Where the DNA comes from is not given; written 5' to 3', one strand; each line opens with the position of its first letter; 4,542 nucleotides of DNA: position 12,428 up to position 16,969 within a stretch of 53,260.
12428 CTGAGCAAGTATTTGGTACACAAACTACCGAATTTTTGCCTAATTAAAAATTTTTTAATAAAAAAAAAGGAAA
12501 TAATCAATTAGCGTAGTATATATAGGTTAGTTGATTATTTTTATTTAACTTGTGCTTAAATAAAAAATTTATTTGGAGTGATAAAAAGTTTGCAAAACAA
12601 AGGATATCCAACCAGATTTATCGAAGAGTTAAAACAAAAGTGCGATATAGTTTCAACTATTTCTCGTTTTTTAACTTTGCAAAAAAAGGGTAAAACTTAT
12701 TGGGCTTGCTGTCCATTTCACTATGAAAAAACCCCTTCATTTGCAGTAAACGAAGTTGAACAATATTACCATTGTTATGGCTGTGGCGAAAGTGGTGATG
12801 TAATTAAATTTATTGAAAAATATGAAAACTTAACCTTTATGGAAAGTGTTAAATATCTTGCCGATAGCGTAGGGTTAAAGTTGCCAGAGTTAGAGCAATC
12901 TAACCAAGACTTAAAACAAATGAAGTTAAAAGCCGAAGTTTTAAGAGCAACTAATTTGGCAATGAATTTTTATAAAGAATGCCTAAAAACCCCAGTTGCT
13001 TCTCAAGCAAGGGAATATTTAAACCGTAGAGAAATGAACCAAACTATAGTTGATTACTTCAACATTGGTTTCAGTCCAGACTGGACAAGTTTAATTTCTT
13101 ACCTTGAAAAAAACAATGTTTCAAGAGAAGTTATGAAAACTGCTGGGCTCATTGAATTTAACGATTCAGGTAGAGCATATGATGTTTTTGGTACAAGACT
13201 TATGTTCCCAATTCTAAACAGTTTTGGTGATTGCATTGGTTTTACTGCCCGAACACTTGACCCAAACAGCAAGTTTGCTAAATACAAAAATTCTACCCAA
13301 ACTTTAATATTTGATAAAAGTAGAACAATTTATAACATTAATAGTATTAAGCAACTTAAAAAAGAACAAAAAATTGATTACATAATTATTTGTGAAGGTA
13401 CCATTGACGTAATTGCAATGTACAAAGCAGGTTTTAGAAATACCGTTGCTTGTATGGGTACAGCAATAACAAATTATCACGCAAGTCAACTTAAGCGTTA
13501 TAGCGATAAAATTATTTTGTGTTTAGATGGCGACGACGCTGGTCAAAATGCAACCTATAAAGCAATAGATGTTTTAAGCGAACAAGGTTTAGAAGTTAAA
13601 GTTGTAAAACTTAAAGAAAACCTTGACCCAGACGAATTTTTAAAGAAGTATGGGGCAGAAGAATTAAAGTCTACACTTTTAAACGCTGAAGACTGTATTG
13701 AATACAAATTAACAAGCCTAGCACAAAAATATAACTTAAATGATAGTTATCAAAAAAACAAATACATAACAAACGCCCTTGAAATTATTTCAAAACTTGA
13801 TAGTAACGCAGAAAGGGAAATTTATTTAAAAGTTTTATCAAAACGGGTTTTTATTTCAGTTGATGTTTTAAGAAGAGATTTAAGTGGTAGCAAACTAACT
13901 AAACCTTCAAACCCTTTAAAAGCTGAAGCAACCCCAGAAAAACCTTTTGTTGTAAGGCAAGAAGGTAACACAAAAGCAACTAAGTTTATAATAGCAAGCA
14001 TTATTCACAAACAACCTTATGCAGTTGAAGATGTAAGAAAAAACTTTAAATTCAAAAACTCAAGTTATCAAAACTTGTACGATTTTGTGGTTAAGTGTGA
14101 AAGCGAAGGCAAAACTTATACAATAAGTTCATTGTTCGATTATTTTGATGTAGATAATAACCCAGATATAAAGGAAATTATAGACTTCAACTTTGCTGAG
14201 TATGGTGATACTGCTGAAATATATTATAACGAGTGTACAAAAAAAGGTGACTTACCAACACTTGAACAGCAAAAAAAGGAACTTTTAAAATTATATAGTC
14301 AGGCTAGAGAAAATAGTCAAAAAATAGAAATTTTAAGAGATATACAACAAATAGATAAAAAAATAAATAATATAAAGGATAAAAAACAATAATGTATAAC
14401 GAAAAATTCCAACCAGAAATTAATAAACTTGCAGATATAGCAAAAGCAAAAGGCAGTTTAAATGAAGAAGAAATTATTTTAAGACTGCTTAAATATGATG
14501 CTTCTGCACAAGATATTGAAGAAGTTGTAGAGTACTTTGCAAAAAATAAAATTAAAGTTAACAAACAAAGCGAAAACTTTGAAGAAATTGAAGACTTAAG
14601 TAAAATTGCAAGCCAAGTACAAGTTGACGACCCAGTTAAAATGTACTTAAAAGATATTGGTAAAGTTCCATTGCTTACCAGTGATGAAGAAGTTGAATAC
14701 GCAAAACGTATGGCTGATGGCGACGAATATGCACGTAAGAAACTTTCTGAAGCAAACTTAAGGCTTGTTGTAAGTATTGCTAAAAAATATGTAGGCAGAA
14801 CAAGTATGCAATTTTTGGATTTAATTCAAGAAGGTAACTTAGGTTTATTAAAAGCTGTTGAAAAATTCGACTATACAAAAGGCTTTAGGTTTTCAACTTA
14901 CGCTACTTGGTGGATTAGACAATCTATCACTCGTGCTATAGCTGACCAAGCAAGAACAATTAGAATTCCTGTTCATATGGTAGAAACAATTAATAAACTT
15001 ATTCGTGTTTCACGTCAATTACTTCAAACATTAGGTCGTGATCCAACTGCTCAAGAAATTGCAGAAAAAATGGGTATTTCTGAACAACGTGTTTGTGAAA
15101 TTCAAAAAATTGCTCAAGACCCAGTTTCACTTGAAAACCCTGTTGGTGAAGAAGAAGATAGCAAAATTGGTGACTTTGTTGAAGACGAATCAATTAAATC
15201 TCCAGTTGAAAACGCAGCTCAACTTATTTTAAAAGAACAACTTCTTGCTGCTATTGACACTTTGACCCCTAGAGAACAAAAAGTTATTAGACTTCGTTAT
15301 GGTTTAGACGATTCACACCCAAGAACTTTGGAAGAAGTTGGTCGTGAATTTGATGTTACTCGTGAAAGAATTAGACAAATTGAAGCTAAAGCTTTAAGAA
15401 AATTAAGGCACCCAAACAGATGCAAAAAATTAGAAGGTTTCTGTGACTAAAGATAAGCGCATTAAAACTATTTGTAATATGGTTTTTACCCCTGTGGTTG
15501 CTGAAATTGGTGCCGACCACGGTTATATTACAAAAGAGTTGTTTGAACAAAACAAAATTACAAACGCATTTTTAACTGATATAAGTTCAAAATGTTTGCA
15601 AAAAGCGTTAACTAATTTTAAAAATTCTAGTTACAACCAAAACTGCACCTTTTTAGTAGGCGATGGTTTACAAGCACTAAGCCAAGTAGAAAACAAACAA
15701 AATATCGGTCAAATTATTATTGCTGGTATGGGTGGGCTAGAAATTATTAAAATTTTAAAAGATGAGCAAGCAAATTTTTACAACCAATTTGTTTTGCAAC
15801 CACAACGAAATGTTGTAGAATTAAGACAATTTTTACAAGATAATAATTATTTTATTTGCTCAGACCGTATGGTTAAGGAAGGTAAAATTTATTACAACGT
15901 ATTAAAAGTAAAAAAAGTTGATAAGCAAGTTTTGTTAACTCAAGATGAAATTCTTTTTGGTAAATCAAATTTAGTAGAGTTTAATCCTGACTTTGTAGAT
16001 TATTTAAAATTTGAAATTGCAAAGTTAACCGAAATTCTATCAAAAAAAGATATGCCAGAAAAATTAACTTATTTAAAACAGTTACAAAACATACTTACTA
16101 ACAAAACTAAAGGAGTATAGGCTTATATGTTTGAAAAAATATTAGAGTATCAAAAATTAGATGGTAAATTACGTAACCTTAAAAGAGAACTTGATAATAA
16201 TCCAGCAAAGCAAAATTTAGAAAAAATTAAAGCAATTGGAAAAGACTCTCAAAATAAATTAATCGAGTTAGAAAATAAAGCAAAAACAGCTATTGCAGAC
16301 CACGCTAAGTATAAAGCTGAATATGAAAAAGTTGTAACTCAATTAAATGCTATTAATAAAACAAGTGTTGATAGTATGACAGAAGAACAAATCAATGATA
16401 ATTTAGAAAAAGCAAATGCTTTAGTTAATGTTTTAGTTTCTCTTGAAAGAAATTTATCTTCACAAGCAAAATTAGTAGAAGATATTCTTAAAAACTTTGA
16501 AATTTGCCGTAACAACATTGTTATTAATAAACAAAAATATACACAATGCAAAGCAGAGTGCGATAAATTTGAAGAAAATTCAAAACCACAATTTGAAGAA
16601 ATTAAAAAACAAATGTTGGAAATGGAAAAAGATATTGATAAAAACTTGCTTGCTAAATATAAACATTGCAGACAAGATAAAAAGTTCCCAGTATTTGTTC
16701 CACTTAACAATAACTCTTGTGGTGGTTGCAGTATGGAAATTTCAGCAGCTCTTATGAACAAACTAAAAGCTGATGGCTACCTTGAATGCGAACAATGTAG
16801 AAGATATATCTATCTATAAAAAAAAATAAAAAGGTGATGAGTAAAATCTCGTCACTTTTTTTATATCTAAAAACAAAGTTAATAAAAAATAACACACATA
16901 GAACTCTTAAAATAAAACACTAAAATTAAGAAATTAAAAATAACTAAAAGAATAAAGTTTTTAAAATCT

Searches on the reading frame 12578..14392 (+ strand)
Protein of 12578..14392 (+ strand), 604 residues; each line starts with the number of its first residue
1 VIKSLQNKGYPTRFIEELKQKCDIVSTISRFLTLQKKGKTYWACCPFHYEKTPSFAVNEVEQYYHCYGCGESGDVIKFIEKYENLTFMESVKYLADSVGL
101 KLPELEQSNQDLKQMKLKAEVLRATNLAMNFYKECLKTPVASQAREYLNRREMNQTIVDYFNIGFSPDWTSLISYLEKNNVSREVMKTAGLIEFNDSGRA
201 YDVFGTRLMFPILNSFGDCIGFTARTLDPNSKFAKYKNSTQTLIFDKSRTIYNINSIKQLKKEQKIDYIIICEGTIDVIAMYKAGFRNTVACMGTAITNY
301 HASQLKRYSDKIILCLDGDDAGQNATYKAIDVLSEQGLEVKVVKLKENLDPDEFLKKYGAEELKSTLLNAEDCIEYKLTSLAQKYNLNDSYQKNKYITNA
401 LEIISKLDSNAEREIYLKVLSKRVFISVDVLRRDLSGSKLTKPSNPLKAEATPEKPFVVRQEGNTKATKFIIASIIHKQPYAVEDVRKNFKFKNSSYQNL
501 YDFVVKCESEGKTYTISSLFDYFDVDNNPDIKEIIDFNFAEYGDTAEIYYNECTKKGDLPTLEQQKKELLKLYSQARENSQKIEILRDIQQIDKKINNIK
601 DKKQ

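Call 16: search_protein_families(library=pfam, proteins=[window:12578-14392:+], max_evalue=0.001)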
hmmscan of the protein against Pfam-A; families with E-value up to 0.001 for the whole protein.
window:12578-14392:+ (604 aa): 7 families
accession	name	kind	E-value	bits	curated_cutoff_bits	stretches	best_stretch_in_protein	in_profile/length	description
PF01807.25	Zn_ribbon_DnaG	-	1.5e-35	121.4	24.9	1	12-104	3-95/98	CHC2 zinc finger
PF08275.17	DNAG_N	-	3.4e-34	118.1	26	1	131-257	1-127/128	DNA primase catalytic core, N-terminal domain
PF13155.12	Toprim_2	-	1.5e-25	89.8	22.1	1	270-355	1-88/88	Toprim-like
PF13662.12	Toprim_4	-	2.1e-20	73.2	25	1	268-343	2-84/85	Toprim domain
PF01751.28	Toprim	-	1.9e-14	54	23.1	1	269-344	2-95/96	Toprim domain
PF10410.14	DnaB_bind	-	1.3e-10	41.7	20.6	1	374-426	1-53/56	DnaB-helicase binding domain of primase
PF13362.12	Toprim_3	-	1.1e-09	39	27.2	1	269-361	2-95/95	Toprim domain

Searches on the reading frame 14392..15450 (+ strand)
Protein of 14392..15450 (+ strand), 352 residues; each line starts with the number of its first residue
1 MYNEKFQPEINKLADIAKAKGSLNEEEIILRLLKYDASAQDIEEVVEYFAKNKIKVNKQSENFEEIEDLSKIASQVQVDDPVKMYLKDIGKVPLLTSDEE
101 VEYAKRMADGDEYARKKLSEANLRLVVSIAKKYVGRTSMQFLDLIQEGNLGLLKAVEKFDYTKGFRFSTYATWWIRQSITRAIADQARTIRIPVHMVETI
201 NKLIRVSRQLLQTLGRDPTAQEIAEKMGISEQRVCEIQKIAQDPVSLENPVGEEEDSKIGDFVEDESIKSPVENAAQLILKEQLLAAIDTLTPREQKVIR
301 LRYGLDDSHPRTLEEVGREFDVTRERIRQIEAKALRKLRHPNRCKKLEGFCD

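Call 16: search_protein_families(library=pfam, proteins=[window:14392-15450:+], max_evalue=0.001)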
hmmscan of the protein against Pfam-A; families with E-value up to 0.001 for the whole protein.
window:14392-15450:+ (352 aa): 6 families
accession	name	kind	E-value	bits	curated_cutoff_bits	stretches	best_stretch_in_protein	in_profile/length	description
PF04539.22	Sigma70_r3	-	2.2e-27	95.4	25.3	1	198-274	1-77/78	Sigma-70 region 3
PF04545.22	Sigma70_r4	-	6.6e-26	90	24.1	2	287-340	1-50/50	Sigma-70, region 4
PF04542.20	Sigma70_r2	-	2.2e-22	79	24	1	120-189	3-71/71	Sigma-70 region 2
PF00140.25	Sigma70_r1_2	-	2.6e-17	62.9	22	1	80-112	1-33/34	Sigma-70 factor, region 1.2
PF08281.18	Sigma70_r4_2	-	1.3e-05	25.2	25.7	0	282-306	2-26/54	Sigma-70, region 4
PF03979.19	Sigma70_r1_1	-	8.1e-05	22.9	22.5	1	5-71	2-66/81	Sigma-70 factor, region 1.1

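Call 33: find_encoding_contigs(protein=window:14392-15450:+, flank=10000, max_places=10)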
Protein window:14392-15450:+ (352 aa): 7 contigs read that carry it; 7 places shown.
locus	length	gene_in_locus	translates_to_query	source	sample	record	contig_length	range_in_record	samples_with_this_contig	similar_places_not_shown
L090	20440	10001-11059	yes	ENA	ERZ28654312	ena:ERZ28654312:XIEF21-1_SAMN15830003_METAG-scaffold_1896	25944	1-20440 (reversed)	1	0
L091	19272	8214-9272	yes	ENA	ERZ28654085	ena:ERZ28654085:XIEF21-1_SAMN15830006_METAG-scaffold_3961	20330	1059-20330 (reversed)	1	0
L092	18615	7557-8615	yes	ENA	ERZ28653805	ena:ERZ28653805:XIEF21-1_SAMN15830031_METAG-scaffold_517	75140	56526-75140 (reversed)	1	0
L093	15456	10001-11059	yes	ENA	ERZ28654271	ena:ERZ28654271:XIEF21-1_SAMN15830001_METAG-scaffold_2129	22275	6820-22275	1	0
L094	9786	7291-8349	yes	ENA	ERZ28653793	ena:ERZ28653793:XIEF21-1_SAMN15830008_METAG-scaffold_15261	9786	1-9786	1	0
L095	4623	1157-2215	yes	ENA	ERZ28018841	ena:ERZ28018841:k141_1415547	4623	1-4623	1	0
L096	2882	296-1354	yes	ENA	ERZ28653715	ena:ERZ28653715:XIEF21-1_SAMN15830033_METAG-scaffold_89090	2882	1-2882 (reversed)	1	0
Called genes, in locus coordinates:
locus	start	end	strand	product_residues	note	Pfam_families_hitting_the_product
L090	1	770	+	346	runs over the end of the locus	PF04055:Radical_SAM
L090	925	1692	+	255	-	PF00834:Ribul_P_3_epim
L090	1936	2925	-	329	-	-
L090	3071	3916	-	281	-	PF02811:PHP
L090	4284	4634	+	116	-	PF03780:Asp23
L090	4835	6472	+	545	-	PF02734:Dak2, PF21645:FakA-like_M, PF13684:FakA-like_C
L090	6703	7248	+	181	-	-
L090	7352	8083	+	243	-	-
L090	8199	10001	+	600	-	PF01807:Zn_ribbon_DnaG, PF08275:DNAG_N, PF13662:Toprim_4, PF01751:Toprim, PF13155:Toprim_2, PF13362:Toprim_3, PF10410:DnaB_bind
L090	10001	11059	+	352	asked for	PF00140:Sigma70_r1_2, PF04542:Sigma70_r2, PF04539:Sigma70_r3, PF08281:Sigma70_r4_2 (faint), PF04545:Sigma70_r4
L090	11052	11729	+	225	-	PF12847:Methyltransf_18, PF04816:TrmK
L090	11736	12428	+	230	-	PF02591:Zn_ribbon_9 (weak)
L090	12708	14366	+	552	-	-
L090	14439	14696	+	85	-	-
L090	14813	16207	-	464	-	PF01546:Peptidase_M20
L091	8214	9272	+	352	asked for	PF00140:Sigma70_r1_2, PF04542:Sigma70_r2, PF04539:Sigma70_r3, PF08281:Sigma70_r4_2 (faint), PF04545:Sigma70_r4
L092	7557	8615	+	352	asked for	PF00140:Sigma70_r1_2, PF04542:Sigma70_r2, PF04539:Sigma70_r3, PF08281:Sigma70_r4_2 (faint), PF04545:Sigma70_r4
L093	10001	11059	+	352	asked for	PF00140:Sigma70_r1_2, PF04542:Sigma70_r2, PF04539:Sigma70_r3, PF08281:Sigma70_r4_2 (faint), PF04545:Sigma70_r4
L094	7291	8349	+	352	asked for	PF00140:Sigma70_r1_2, PF04542:Sigma70_r2, PF04539:Sigma70_r3, PF08281:Sigma70_r4_2 (faint), PF04545:Sigma70_r4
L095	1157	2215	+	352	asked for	PF00140:Sigma70_r1_2, PF04542:Sigma70_r2, PF04539:Sigma70_r3, PF08281:Sigma70_r4_2 (faint), PF04545:Sigma70_r4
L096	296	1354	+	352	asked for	PF00140:Sigma70_r1_2, PF04542:Sigma70_r2, PF04539:Sigma70_r3, PF08281:Sigma70_r4_2 (faint), PF04545:Sigma70_r4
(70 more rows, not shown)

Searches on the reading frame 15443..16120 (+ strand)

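Call 16: search_protein_families(library=pfam, proteins=[window:15443-16120:+], max_evalue=0.001)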
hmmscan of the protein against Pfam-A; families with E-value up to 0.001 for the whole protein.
window:15443-16120:+ (225 aa): 2 families
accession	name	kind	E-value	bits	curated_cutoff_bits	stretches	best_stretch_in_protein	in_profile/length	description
PF04816.18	TrmK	-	9.3e-39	133.5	27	1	20-216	2-198/205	tRNA (adenine(22)-N(1))-methyltransferase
PF12847.13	Methyltransf_18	-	1.1e-36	126.6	27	1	4-154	2-151/151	Methyltransferase domain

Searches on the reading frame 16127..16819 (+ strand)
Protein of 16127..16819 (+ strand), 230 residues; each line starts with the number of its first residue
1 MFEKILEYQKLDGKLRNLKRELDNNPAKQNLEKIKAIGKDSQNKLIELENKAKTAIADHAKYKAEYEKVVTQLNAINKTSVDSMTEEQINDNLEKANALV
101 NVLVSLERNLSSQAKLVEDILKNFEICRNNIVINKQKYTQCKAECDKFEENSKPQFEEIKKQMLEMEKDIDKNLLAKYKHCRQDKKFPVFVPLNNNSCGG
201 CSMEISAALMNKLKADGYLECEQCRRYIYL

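Call 16: search_protein_families(library=pfam, proteins=[window:16127-16819:+], max_evalue=0.001)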
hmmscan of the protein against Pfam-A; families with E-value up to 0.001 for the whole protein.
window:16127-16819:+ (230 aa): 1 family
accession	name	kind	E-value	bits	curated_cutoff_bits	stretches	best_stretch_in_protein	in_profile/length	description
PF02591.20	Zn_ribbon_9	-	1.1e-06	29.1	29.1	1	197-227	1-32/33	C4-type zinc ribbon domain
